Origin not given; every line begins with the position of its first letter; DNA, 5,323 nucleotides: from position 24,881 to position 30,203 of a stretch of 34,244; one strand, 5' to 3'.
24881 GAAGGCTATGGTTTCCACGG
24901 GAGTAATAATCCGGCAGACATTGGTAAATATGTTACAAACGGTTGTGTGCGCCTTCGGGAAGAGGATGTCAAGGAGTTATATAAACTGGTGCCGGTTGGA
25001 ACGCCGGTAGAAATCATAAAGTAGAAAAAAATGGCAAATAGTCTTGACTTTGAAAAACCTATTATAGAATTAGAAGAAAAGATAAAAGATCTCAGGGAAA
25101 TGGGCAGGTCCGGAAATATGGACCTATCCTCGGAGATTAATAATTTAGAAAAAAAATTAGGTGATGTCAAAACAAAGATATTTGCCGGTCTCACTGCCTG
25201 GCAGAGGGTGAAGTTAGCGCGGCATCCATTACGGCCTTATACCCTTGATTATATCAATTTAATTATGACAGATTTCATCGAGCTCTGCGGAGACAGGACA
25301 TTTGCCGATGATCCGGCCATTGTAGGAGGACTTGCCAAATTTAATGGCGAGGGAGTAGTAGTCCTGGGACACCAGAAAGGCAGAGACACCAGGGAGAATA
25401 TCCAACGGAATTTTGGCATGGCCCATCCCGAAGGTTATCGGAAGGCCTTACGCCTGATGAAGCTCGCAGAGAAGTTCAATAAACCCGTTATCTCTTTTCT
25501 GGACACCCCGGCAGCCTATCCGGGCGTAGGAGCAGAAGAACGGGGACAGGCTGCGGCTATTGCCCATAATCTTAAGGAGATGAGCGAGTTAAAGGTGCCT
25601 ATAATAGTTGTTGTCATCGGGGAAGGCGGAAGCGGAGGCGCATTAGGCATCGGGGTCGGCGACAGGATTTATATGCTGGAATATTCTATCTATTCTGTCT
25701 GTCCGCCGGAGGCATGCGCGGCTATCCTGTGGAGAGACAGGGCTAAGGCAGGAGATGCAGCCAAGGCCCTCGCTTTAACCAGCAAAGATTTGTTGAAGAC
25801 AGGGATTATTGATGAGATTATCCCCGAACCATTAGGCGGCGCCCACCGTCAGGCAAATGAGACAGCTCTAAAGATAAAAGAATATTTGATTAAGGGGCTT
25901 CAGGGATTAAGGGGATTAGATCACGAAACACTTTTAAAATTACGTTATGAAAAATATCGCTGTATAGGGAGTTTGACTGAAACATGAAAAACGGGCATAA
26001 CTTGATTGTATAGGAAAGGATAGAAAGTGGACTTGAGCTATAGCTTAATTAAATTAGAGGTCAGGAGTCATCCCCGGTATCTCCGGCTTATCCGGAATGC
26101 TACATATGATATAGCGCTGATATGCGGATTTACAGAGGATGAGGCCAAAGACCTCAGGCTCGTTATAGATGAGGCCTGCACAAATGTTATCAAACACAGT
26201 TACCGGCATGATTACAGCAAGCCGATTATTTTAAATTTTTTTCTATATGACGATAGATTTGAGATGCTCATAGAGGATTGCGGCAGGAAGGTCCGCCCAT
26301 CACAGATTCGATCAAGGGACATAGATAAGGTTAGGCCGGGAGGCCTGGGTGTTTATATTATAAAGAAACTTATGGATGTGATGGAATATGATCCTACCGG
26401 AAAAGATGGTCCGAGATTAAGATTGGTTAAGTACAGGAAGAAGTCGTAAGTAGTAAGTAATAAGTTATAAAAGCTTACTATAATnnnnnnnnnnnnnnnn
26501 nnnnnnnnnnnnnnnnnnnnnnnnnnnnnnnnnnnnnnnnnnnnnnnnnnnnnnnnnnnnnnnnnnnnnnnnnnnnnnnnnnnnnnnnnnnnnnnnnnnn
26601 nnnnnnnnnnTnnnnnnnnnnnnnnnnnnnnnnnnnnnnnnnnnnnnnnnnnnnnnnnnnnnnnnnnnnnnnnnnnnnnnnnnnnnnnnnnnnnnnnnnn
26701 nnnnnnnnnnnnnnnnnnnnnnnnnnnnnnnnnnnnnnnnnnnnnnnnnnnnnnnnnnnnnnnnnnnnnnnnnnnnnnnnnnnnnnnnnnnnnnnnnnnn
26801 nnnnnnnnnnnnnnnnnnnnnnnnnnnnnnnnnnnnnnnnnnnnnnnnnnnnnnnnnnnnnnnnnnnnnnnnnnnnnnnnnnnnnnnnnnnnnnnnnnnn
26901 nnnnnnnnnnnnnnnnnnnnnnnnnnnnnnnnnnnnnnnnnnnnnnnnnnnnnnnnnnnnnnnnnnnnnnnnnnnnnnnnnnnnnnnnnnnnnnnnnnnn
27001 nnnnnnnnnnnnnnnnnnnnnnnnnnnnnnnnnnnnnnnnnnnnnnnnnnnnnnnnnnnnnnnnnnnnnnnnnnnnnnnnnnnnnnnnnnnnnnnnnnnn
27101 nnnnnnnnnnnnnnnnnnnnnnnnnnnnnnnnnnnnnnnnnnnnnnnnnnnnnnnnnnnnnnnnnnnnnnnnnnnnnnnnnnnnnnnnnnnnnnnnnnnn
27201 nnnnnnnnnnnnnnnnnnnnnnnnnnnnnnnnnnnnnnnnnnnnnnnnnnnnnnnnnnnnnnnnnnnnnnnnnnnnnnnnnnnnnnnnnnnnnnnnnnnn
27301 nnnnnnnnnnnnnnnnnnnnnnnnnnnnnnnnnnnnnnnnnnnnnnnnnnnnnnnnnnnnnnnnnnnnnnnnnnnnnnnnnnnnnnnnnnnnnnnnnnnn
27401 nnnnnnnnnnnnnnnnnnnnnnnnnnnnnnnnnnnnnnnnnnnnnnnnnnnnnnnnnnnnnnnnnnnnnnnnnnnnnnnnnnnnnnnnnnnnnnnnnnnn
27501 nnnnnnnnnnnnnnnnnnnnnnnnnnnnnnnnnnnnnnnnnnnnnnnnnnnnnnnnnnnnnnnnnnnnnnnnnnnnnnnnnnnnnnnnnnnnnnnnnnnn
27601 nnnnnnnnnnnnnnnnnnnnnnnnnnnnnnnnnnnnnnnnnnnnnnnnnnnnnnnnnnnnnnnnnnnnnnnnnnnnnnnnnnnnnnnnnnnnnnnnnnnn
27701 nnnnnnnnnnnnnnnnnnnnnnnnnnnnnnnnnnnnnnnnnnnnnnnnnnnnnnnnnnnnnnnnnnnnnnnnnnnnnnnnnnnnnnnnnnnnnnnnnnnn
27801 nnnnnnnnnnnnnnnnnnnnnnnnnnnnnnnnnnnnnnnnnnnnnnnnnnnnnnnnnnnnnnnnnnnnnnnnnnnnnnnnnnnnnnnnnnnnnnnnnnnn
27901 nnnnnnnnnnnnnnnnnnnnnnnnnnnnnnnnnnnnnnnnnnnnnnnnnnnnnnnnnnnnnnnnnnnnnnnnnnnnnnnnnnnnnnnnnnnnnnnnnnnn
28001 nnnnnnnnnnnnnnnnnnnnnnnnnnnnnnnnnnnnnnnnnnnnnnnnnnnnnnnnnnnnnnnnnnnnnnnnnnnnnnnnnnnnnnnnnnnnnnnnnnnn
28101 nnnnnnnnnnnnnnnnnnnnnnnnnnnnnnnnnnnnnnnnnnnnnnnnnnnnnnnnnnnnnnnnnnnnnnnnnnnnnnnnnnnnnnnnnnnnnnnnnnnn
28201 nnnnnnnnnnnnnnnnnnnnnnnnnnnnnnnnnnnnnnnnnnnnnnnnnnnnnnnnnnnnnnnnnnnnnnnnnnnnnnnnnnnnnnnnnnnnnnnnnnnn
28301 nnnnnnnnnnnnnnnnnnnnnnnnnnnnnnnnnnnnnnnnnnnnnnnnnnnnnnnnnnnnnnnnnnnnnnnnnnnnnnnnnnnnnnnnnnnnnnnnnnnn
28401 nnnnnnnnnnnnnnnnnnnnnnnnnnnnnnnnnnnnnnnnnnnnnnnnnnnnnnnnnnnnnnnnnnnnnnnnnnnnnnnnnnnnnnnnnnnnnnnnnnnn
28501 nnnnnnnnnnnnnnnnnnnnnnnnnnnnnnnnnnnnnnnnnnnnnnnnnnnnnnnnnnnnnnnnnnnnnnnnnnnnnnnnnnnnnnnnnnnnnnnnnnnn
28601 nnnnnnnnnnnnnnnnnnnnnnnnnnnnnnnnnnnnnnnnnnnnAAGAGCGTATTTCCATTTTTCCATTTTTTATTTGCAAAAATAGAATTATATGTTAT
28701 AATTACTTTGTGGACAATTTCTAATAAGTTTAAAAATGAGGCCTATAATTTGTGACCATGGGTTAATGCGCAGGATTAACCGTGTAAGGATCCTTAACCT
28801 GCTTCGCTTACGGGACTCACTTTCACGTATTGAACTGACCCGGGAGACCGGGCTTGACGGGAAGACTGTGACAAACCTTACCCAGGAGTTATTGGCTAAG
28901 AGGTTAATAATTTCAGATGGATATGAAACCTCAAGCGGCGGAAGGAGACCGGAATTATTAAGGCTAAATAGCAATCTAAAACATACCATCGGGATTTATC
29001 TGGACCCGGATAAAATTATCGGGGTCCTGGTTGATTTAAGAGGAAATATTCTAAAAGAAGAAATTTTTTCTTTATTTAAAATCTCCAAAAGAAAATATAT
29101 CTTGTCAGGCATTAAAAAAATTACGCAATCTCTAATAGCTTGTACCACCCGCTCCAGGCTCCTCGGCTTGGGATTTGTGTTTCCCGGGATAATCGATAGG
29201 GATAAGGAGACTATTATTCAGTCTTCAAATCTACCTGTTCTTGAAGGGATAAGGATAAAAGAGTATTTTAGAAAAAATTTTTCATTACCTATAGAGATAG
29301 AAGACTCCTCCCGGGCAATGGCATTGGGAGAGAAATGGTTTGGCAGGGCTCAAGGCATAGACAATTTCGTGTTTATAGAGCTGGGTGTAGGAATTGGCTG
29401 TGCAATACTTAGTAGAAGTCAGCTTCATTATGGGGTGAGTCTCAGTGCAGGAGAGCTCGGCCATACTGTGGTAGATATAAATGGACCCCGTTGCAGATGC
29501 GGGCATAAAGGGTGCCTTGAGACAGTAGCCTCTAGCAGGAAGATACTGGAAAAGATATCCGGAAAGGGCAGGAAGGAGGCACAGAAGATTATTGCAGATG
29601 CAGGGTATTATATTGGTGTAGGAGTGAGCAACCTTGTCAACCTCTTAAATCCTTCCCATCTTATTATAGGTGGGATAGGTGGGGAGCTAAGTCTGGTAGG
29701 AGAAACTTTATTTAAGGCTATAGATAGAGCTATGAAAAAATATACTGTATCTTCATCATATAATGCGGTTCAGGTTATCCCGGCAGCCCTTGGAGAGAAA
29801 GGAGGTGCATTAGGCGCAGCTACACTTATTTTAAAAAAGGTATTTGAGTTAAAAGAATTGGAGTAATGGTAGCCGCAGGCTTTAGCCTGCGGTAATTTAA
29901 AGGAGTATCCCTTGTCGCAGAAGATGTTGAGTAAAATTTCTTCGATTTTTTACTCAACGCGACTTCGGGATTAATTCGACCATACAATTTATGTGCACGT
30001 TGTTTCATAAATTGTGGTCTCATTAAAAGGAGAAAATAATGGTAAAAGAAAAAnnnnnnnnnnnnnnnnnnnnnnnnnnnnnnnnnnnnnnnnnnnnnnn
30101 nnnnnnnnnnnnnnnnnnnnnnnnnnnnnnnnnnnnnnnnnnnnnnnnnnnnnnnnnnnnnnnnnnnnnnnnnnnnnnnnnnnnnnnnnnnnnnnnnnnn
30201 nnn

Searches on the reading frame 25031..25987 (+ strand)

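Call 93: search_protein_families(library=pfam, proteins=[window:25031-25987:+], max_evalue=0.01)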
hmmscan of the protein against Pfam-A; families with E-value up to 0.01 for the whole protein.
window:25031-25987:+ (318 aa): 2 families
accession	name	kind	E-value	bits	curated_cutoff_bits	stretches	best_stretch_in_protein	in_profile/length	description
PF03255.19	ACCA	-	2.2e-145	484.1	23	1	5-313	2-310/310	Acetyl co-enzyme A carboxylase carboxyltransferase-like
PF01039.27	Carboxyl_trans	-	2.2e-15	56.7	22.3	1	96-245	283-428/493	Carboxyl transferase domain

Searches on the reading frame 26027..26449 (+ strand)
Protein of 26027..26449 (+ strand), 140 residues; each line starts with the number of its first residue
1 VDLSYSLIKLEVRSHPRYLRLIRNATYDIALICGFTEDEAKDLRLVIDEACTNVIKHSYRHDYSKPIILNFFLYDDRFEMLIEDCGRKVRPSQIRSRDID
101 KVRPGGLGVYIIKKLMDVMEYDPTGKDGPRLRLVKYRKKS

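Call 35: find_encoding_contigs(protein=window:26027-26449:+, flank=3000, max_places=10)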
Protein window:26027-26449:+ (140 aa): no gene with exactly this product is on record in the collection.

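Call 93: search_protein_families(library=pfam, proteins=[window:26027-26449:+], max_evalue=0.01)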
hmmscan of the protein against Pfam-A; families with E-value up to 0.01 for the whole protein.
window:26027-26449:+ (140 aa): 2 families
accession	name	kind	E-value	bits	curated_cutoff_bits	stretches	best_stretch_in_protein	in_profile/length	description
PF13581.12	HATPase_c_2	-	7.5e-25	87.8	27.4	1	13-135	2-127/127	Histidine kinase-like ATPase domain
PF02518.31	HATPase_c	-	1.1e-05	26.2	26.4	1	40-120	3-88/111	Histidine kinase-, DNA gyrase B-, and HSP90-like ATPase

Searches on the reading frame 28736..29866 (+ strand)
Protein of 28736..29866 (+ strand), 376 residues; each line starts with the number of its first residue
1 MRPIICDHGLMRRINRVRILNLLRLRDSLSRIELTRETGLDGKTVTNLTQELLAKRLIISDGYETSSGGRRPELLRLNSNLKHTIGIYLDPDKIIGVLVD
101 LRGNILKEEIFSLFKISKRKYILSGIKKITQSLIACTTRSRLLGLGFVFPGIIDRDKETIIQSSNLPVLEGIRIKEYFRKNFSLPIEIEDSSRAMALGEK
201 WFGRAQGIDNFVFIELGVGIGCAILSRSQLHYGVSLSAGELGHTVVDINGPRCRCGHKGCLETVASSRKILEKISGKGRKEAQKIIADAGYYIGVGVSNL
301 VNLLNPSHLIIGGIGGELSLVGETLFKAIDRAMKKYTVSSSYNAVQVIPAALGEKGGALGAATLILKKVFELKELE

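Call 36: find_encoding_contigs(protein=window:28736-29866:+, flank=3000, max_places=10)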
Protein window:28736-29866:+ (376 aa): 1 contig read that carries it; 1 place shown.
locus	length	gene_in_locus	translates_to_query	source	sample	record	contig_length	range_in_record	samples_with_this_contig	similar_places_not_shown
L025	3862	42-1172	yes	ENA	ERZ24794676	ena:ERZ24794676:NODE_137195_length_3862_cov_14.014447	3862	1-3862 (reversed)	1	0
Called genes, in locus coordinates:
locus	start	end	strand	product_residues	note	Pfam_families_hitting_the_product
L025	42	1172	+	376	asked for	PF00480:ROK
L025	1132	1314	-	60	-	-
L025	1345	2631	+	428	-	PF00155:Aminotran_1_2, PF01041:DegT_DnrJ_EryC1, PF01053:Cys_Met_Meta_PP (weak)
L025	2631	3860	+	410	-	?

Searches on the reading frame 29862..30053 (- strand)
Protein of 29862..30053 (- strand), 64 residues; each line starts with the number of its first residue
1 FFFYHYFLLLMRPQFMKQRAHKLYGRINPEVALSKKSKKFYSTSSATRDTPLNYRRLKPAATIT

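Call 92: find_homologous_proteins(query=A5, max_evalue=10)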
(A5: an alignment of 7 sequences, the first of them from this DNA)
Query A5 (7 sequences) (64 aa, profile of the alignment): 1 proteins with E <= 10 among 11 candidates.
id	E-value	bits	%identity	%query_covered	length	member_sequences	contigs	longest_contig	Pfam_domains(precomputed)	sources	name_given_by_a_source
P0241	4.1e-22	95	100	77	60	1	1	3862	-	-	-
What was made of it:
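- Tried and rejected: A profile of the antisense peptide finds only one spurious called ORF, P0241 (call 92).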

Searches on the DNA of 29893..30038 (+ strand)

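Call 82: search_dna_similar(query=window:29893-30038:+, collection=plasmids, mode=distant, max_evalue=0.01, max_rows=5)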
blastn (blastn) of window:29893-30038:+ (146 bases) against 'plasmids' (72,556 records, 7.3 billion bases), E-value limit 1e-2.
No match.

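Call 83: search_dna_similar(query=window:29893-30038:+, collection=phages, mode=distant, max_evalue=0.01, max_rows=5)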
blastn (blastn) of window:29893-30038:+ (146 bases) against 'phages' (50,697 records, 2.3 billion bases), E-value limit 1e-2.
No match.
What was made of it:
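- Tried and rejected: blastn against plasmids and phages gave no match (calls 82, 83).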
